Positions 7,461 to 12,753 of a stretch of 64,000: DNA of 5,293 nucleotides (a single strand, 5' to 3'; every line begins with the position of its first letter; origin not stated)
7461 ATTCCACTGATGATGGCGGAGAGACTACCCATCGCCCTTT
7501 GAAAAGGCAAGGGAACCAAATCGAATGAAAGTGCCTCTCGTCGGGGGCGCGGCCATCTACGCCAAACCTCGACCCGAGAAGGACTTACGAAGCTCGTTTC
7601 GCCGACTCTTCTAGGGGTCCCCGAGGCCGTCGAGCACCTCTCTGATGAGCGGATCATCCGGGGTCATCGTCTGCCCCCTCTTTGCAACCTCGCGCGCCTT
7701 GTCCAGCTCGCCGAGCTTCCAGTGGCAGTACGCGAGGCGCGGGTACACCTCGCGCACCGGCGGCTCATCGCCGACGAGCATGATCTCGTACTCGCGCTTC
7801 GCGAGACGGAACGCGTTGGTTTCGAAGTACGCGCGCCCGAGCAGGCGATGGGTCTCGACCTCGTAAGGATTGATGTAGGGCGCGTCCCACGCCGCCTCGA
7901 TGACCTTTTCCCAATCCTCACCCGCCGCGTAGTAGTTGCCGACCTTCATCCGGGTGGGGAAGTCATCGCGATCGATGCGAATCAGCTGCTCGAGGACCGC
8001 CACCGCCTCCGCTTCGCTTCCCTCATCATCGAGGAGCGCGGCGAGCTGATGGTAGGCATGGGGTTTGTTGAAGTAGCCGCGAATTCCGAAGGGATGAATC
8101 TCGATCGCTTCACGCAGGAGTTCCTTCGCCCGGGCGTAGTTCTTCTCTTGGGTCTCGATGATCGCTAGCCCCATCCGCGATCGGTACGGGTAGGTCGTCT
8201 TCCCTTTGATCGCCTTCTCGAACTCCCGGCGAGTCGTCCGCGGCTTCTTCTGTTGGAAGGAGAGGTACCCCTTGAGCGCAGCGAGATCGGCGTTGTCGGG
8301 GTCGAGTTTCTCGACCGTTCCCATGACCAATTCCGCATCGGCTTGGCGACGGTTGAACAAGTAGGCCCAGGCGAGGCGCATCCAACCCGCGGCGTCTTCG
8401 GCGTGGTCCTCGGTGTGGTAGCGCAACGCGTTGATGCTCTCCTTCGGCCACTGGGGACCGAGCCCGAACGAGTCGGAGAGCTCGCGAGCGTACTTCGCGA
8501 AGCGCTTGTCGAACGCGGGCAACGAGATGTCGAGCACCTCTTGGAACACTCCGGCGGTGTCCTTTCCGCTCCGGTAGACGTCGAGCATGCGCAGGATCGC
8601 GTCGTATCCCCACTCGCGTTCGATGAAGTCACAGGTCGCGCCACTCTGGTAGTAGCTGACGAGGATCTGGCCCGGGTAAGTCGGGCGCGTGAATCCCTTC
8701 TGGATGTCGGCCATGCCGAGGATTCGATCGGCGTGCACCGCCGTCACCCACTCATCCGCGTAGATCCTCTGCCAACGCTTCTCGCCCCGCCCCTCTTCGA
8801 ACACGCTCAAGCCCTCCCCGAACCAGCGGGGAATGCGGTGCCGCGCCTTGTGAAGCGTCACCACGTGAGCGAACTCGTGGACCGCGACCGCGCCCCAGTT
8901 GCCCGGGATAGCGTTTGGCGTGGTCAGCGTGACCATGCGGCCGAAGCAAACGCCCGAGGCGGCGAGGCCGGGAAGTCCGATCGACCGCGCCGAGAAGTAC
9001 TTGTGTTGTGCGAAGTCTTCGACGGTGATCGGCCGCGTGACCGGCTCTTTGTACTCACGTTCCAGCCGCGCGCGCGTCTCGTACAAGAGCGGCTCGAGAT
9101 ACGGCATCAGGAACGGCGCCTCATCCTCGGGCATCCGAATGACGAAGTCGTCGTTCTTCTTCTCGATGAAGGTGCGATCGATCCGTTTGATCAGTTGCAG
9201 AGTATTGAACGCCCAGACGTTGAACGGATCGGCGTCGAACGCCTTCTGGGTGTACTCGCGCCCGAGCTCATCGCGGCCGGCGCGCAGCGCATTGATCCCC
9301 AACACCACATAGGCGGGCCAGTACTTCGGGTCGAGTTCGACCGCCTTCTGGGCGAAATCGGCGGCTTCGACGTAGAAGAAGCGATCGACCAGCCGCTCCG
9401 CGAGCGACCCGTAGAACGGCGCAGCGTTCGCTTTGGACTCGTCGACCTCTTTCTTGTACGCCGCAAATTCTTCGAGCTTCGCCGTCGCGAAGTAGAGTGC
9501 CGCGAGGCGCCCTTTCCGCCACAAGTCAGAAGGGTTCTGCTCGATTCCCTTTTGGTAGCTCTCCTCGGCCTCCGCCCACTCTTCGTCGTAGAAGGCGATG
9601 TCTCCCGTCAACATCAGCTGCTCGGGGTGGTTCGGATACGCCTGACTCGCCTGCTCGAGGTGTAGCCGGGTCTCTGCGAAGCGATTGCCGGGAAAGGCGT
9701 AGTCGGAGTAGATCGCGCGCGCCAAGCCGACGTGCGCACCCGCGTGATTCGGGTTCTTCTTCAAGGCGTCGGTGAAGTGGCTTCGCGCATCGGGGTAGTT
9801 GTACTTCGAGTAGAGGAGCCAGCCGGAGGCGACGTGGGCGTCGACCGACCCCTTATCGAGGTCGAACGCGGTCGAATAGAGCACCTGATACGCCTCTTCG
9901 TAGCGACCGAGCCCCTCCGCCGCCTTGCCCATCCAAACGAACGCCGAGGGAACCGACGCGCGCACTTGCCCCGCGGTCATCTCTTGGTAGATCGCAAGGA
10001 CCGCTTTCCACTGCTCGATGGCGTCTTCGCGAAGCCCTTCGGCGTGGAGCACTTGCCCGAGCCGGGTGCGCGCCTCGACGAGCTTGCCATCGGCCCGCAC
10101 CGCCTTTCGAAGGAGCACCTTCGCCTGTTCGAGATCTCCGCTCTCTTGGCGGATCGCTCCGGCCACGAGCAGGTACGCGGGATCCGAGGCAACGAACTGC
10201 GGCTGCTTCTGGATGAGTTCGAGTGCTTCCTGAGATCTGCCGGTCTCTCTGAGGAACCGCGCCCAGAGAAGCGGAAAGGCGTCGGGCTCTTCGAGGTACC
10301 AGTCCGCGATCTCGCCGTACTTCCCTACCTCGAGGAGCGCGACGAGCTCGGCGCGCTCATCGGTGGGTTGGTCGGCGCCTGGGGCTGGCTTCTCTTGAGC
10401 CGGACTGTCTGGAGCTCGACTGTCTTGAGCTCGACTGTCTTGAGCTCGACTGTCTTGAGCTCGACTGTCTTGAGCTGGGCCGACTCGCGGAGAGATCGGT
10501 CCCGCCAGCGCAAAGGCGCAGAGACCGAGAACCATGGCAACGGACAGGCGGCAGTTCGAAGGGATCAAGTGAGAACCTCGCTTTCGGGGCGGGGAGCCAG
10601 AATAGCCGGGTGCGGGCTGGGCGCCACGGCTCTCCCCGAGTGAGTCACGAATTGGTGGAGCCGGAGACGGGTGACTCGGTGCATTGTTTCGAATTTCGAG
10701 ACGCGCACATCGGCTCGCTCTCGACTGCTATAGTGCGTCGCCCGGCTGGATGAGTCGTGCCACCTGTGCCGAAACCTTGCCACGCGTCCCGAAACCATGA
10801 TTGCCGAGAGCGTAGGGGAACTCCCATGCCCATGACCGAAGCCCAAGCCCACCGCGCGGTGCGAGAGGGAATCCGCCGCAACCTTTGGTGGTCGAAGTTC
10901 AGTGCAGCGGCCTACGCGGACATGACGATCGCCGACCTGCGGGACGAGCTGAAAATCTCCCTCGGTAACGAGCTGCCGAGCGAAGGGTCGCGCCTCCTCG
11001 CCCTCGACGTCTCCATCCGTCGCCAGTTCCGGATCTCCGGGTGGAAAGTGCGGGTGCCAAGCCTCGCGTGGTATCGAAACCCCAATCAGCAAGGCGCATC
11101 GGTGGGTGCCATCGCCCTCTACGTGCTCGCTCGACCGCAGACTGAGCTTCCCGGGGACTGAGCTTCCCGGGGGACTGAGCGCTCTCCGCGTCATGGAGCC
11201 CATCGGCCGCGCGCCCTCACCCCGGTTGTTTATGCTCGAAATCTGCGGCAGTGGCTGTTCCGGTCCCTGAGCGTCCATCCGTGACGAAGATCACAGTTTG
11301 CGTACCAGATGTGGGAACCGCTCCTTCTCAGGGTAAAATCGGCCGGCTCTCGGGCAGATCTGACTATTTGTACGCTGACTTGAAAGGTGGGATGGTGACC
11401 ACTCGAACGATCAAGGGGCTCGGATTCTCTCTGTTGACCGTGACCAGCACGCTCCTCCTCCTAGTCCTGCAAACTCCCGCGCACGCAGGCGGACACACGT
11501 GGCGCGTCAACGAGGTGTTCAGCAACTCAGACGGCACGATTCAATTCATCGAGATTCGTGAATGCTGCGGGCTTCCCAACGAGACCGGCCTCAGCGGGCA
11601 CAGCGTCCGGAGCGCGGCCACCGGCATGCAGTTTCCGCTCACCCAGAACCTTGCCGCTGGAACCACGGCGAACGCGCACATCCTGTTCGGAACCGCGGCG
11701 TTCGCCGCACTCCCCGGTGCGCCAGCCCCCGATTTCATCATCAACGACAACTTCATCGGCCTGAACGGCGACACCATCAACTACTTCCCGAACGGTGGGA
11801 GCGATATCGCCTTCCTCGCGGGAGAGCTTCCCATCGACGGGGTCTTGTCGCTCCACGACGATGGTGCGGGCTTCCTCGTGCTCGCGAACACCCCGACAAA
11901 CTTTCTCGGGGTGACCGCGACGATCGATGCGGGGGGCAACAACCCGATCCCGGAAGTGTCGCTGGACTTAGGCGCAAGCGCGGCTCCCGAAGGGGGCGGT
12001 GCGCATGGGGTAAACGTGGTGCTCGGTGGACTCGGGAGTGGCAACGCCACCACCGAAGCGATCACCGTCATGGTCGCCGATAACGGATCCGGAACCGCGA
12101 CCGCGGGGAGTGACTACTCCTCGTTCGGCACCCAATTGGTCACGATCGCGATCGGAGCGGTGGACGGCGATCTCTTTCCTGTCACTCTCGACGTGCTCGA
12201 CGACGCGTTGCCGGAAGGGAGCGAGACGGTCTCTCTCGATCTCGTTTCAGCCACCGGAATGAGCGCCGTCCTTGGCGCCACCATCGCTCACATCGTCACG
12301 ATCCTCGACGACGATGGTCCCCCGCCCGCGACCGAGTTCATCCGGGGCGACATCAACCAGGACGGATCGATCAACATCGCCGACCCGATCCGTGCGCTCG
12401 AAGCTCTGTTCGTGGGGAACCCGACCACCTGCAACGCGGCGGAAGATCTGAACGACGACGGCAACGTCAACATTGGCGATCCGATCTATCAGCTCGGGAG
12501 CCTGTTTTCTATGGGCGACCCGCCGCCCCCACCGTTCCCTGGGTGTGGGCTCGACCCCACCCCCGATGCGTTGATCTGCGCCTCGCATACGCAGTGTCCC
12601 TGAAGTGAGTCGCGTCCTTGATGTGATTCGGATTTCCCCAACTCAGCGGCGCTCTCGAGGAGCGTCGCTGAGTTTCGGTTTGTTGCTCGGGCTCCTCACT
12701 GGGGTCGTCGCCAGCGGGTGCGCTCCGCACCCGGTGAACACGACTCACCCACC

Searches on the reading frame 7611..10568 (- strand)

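Call 66: search_protein_families(library=pfam, proteins=[window:7611-10568:-], max_evalue=0.001)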
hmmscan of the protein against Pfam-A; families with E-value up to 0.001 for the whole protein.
window:7611-10568:- (985 aa): 16 families
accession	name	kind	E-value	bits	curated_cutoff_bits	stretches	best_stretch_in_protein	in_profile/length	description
PF14559.12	TPR_19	-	1e-30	106.3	25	0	142-195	3-56/68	Tetratricopeptide repeat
PF07719.23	TPR_2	-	5.7e-30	101.4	27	0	243-275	2-34/34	Tetratricopeptide repeat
PF13428.12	TPR_14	-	1.9e-22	77.9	23.5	0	940-978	2-40/44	Tetratricopeptide repeat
PF13432.12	TPR_16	-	1.5e-19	70.5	32.7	0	249-287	4-42/65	Tetratricopeptide repeat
PF13181.12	TPR_8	-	4.4e-19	67.4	25.7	0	837-869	2-34/34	Tetratricopeptide repeat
PF00515.34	TPR_1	-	4.8e-15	55.1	27.8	0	322-348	8-34/34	Tetratricopeptide repeat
PF13431.12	TPR_17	-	6.3e-14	51.5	24.4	0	265-285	2-22/34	Tetratricopeptide repeat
PF13424.12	TPR_12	-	1.5e-13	51.2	30.1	1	799-867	7-76/77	Tetratricopeptide repeat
PF13414.12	TPR_11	-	3.1e-11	43.2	26.8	0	142-178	6-42/42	TPR repeat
PF13485.12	Peptidase_MA_2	-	1.4e-09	38.5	32.4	1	557-690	64-195/201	Peptidase MA superfamily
PF25062.1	ARM_TT21_N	-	4.9e-08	33.4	40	1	711-833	81-206/222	Tetratricopeptide repeat protein 21 N-terminal ARM repeat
PF13174.12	TPR_6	-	1.1e-07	32.5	26.3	0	801-826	6-31/33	Tetratricopeptide repeat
PF23914.1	TPR_CcmH_CycH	-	3e-07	30.8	42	0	139-195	96-152/158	Cytochrome c-type biogenesis protein H TPR domain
PF24575.1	TPR_Slam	-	6e-07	30.3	35.2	0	120-186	39-103/104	Surface lipoprotein assembly modifier, N-terminal TPR repeats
PF14561.12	TPR_20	-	0.00032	21.4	25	0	153-218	11-76/90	Tetratricopeptide repeat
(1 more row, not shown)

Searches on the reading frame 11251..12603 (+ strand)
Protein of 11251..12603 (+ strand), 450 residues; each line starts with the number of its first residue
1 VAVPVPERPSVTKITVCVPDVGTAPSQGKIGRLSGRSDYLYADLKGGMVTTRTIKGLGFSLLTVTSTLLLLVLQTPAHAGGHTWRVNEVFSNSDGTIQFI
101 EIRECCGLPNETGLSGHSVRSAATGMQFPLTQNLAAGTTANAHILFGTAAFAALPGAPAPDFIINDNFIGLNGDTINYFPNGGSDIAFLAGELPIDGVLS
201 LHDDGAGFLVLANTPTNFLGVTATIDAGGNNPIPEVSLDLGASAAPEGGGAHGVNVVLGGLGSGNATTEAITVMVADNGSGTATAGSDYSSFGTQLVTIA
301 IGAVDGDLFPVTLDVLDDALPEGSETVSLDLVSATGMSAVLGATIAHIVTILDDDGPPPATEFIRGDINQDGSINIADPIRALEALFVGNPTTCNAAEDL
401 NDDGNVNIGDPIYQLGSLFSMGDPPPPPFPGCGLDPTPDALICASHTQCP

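Call 9: search_protein_families(library=ncbifam, proteins=[window:11251-12603:+], max_evalue=1)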
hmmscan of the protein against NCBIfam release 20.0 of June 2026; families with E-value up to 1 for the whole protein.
window:11251-12603:+ (450 aa): 1 family
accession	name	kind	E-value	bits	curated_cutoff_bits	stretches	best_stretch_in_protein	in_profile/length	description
NF049990.1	CellobisidaseCelK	equivalog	0.22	9.6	1700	1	358-410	822-874/889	cellulose 1,4-beta-cellobiosidase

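Call 10: search_protein_families(library=pfam, proteins=[window:11251-12603:+], max_evalue=10)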
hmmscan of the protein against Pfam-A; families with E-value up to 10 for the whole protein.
window:11251-12603:+ (450 aa): 2 families
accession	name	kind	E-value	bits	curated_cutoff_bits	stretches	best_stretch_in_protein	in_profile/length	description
PF03160.20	Calx-beta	-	0.0023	18.4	27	1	266-355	35-119/119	Calx-beta domain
PF00404.24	Dockerin_1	-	0.16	12.6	22.9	1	366-408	2-46/57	Dockerin type I domain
